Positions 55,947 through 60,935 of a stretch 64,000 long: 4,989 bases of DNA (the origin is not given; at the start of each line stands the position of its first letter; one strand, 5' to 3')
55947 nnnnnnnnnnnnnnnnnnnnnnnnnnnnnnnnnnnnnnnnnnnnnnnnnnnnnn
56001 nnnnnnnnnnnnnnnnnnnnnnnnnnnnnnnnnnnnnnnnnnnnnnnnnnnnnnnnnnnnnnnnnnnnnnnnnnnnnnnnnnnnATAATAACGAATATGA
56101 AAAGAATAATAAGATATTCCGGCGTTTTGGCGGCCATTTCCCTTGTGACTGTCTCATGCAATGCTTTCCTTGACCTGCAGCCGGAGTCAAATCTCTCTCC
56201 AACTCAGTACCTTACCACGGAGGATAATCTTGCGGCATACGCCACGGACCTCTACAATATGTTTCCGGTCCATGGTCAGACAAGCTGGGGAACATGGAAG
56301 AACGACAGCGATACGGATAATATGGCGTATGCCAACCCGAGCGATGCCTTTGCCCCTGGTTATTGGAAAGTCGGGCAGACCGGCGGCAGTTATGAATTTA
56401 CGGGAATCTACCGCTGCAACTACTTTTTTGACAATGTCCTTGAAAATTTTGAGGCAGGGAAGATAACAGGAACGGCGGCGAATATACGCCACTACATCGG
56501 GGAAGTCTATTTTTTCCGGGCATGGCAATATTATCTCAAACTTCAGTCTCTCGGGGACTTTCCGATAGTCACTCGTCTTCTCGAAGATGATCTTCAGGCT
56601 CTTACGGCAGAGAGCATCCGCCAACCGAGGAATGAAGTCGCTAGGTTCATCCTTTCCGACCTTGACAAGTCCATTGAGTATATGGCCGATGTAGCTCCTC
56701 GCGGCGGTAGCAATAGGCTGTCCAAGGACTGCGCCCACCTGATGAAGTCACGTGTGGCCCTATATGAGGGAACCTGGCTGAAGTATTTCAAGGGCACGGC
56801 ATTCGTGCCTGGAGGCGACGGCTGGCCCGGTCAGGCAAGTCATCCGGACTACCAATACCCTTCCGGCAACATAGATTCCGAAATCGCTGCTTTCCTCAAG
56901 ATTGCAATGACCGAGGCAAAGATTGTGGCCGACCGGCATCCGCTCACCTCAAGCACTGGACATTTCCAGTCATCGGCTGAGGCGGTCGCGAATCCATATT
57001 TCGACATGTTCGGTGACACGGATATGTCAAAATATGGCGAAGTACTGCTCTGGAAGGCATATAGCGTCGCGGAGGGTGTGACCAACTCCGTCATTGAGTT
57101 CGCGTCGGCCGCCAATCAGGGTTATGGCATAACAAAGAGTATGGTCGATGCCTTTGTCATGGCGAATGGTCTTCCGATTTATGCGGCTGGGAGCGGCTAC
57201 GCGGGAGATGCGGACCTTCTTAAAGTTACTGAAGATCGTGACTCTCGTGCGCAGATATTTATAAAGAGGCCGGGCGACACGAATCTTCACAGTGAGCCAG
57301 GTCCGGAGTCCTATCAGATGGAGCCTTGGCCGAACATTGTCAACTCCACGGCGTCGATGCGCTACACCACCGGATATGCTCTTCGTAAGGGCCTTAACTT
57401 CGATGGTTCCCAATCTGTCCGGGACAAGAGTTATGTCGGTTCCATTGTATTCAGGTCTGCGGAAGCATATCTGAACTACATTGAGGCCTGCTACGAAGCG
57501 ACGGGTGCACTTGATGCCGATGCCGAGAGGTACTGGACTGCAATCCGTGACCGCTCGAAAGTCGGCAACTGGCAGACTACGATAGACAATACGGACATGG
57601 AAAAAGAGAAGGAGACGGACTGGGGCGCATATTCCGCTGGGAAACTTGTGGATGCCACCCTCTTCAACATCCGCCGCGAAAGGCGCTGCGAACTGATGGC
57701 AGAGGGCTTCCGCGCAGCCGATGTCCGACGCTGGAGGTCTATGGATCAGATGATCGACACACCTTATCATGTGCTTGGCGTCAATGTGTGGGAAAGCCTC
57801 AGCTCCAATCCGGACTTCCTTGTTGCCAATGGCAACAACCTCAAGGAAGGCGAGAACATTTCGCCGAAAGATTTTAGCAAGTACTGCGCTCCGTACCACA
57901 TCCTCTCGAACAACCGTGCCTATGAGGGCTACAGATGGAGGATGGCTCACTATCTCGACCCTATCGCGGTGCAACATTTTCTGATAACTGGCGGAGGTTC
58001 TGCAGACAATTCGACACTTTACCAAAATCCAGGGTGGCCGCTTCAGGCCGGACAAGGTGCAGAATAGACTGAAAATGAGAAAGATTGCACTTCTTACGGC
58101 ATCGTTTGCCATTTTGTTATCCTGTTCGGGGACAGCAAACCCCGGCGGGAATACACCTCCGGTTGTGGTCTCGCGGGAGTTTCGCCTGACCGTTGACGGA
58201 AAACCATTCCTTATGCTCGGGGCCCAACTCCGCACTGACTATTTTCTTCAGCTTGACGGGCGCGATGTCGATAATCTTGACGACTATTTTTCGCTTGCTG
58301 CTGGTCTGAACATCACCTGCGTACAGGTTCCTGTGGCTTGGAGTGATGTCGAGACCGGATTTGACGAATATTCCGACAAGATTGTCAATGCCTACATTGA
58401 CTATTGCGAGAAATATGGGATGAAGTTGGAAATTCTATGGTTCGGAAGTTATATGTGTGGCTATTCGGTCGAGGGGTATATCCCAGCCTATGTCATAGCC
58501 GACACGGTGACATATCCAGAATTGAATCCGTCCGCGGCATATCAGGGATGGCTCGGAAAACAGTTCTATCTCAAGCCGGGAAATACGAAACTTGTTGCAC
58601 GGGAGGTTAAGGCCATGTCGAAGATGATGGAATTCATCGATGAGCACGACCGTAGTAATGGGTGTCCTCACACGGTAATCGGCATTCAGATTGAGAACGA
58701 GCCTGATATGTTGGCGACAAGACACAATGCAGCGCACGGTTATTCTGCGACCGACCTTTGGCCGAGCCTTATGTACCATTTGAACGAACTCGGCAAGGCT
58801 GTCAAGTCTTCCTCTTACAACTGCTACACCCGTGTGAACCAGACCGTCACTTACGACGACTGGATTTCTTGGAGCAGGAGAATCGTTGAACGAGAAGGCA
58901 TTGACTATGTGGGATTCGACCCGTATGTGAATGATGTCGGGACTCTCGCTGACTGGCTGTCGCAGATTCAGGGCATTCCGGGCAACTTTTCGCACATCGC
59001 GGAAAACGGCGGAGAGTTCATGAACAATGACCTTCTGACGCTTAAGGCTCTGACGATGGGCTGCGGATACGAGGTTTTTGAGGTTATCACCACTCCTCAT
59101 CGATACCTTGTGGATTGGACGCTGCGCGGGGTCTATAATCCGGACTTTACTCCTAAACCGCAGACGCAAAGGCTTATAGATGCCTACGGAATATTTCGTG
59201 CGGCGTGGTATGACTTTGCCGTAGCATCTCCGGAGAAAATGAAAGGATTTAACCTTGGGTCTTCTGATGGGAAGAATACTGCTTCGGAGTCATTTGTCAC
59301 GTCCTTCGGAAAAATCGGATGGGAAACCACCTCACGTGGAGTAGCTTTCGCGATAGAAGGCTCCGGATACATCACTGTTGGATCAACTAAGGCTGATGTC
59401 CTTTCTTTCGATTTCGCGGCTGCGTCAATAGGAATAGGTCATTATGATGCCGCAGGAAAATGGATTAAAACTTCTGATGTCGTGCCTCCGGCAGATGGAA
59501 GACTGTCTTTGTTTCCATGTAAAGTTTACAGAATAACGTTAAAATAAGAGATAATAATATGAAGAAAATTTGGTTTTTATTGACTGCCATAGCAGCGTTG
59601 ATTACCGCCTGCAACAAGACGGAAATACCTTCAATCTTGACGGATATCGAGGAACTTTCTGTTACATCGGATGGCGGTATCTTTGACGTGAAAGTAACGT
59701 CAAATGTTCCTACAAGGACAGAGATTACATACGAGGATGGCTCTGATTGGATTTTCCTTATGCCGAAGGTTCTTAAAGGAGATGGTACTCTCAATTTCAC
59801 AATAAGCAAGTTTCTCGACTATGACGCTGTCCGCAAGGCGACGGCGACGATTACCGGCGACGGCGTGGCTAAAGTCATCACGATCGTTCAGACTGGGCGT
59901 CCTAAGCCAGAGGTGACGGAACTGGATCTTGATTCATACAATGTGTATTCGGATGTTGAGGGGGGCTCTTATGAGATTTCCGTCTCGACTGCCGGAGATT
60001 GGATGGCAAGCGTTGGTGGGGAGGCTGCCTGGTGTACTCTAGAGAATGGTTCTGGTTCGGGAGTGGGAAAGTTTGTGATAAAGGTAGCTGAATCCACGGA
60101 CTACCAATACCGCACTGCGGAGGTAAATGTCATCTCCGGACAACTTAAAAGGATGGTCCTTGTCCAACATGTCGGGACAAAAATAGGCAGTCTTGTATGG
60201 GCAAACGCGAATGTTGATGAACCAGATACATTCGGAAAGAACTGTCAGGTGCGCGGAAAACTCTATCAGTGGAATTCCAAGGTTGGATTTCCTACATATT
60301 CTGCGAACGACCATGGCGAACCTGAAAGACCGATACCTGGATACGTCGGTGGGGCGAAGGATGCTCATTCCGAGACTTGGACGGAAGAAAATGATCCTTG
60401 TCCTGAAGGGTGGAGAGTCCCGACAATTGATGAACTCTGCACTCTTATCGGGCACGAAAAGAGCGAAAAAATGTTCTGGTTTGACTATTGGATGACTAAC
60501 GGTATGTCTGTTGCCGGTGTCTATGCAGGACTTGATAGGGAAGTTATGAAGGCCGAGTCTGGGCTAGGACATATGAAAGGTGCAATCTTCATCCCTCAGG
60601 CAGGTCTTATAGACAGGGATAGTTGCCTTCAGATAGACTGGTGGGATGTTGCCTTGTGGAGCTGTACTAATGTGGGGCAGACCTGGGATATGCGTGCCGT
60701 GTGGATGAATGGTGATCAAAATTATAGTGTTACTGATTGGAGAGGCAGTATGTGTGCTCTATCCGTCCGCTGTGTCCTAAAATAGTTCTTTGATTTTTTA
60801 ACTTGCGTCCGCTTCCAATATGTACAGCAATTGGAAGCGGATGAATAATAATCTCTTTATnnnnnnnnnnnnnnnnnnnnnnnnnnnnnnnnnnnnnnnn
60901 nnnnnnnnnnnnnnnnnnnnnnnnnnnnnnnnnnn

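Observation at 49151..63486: Ribose/nucleoside-scavenging (rus-like) PUL with an unusual gene set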

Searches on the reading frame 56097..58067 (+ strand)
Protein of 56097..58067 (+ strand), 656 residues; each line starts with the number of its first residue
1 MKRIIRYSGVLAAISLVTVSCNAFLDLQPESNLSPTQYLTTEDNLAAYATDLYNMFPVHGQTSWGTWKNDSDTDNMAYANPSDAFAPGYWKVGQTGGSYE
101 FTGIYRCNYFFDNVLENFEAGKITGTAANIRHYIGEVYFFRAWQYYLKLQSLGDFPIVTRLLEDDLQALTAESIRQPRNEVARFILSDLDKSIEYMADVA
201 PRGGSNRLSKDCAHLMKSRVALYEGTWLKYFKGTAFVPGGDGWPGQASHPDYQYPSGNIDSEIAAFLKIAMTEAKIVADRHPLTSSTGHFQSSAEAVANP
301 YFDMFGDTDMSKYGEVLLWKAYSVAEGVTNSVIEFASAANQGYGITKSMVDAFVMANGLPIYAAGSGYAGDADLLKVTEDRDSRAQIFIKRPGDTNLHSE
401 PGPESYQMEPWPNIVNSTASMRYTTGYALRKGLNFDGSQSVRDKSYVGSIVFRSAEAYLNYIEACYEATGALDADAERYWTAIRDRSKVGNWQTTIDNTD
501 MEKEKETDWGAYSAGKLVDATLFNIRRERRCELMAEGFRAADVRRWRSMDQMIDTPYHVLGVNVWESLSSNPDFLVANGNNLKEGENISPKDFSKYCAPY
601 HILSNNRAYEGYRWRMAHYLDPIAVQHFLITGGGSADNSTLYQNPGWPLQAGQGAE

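Call 3: search_protein_families(library=pfam, proteins=[window:56097-58067:+], max_evalue=0.01)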
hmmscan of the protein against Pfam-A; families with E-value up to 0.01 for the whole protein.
window:56097-58067:+ (656 aa): 2 families
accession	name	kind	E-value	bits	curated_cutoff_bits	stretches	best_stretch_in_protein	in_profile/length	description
PF07980.17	SusD_RagB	-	6.7e-30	105.2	23.1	1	337-647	37-297/297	SusD family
PF14322.12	SusD-like_3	-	4.6e-13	50.3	27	1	24-222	2-191/191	Starch-binding associating with outer membrane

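Call 4: search_protein_families(library=ncbifam, proteins=[window:56097-58067:+], max_evalue=0.01)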
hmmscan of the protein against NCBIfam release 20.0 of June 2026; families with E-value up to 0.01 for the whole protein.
window:56097-58067:+ (656 aa): 1 family
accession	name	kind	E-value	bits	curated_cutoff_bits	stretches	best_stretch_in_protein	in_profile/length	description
NF033072.0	NanU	exception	1.6e-08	34.1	425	1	1-226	1-229/521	SusD family outer membrane lipoprotein NanU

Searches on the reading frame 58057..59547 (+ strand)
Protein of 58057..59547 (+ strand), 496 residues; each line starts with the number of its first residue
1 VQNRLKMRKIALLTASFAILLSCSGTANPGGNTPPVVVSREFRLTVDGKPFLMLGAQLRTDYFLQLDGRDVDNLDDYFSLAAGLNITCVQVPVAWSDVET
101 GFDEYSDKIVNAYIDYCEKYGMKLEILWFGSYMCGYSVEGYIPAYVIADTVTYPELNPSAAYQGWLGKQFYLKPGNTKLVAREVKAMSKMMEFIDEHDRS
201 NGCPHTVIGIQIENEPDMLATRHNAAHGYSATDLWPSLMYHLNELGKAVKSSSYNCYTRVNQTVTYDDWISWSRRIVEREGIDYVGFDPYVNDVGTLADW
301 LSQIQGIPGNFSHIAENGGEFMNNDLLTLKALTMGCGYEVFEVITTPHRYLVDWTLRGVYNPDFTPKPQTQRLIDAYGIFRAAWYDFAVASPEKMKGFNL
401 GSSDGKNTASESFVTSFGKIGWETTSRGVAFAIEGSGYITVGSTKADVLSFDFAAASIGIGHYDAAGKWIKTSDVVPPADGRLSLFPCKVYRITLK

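Call 3: search_protein_families(library=pfam, proteins=[window:58057-59547:+], max_evalue=0.01)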
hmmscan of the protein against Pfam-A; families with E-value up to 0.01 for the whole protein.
window:58057-59547:+ (496 aa): 1 family
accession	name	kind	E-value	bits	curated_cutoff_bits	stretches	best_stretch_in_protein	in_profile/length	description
PF16349.10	DUF4978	-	9.7e-19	68.1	29.3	1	241-400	5-167/172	Domain of unknown function (DUF4978)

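Call 4: search_protein_families(library=ncbifam, proteins=[window:58057-59547:+], max_evalue=0.01)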
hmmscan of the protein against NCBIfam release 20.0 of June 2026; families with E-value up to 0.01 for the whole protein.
window:58057-59547:+ (496 aa): 1 family
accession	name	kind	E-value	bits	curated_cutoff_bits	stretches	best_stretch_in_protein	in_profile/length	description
NF051902.1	GH35_fam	subfamily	2.7e-25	89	500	1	41-235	9-191/510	GH35 family beta-galactosidase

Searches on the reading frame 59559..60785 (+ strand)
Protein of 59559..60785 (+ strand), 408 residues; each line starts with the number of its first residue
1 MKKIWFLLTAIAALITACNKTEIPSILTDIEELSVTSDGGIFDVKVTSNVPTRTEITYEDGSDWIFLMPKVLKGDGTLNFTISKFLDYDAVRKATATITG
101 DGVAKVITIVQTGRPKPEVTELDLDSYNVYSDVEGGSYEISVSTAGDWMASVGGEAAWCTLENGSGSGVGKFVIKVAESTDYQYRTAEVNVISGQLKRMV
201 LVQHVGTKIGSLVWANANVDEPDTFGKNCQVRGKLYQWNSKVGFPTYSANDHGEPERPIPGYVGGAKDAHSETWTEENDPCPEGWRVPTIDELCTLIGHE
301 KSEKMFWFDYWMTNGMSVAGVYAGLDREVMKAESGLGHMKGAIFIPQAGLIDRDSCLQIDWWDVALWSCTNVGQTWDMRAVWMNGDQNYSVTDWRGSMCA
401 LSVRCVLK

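Call 3: search_protein_families(library=pfam, proteins=[window:59559-60785:+], max_evalue=0.01)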
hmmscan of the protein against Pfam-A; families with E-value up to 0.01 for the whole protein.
window:59559-60785:+ (408 aa): 4 families
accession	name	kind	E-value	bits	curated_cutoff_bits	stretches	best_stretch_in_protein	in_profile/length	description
PF13004.13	BACON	-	1.9e-12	47.4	25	2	150-196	3-50/61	Putative binding domain, N-terminal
PF09603.15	Fib_succ_major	-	1.3e-06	29.3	33.9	1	227-406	45-186/187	Fibrobacter succinogenes major domain (Fib_succ_major)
PF19190.6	BACON_2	-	2.9e-06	27.5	25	1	132-203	15-90/94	Viral BACON domain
PF07603.17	Lcl_C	-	0.0077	17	34.9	0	283-305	43-65/117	Lcl C-terminal domain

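Call 4: search_protein_families(library=ncbifam, proteins=[window:59559-60785:+], max_evalue=0.01)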
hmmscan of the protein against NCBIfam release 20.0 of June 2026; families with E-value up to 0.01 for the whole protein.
window:59559-60785:+ (408 aa): 1 family
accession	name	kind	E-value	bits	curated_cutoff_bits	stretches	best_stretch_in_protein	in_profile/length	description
TIGR02145.1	Fib_succ_major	domain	2e-07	31.9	41.65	1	225-406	39-174/176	FISUMP domain-containing protein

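Call 16: search_solved_structures(query=window:59559-60785:+, max_evalue=0.01)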
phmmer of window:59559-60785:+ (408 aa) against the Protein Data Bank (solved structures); distinct sequences matched with E-value up to 0.01: 0.

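Call 62: search_protein_families(library=pfam, alignment_id=A3, max_evalue=0.01)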
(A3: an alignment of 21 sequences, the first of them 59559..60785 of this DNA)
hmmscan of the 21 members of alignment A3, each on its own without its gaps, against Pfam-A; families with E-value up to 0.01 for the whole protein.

A. member 1, window:59559-60785:+ (408 aa): 4 families
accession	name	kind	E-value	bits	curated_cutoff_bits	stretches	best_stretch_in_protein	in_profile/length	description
PF13004.13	BACON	-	1.9e-12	47.4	25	2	150-196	3-50/61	Putative binding domain, N-terminal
PF09603.15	Fib_succ_major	-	1.3e-06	29.3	33.9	1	227-406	45-186/187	Fibrobacter succinogenes major domain (Fib_succ_major)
PF19190.6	BACON_2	-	2.9e-06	27.5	25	1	132-203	15-90/94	Viral BACON domain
PF07603.17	Lcl_C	-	0.0077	17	34.9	0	283-305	43-65/117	Lcl C-terminal domain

B. families by the number of members that match (of 21 scanned): 6 families
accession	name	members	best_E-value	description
PF13004.13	BACON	21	1.7e-15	Putative binding domain, N-terminal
PF09603.15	Fib_succ_major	20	1.1e-08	Fibrobacter succinogenes major domain (Fib_succ_major)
PF19190.6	BACON_2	16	9.3e-13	Viral BACON domain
PF07603.17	Lcl_C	3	0.0035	Lcl C-terminal domain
PF22058.2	X25_BaPul_like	1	0.0016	Pullulanase X25 domain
PF07972.16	Flavodoxin_NdrI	1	0.0082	NrdI Flavodoxin like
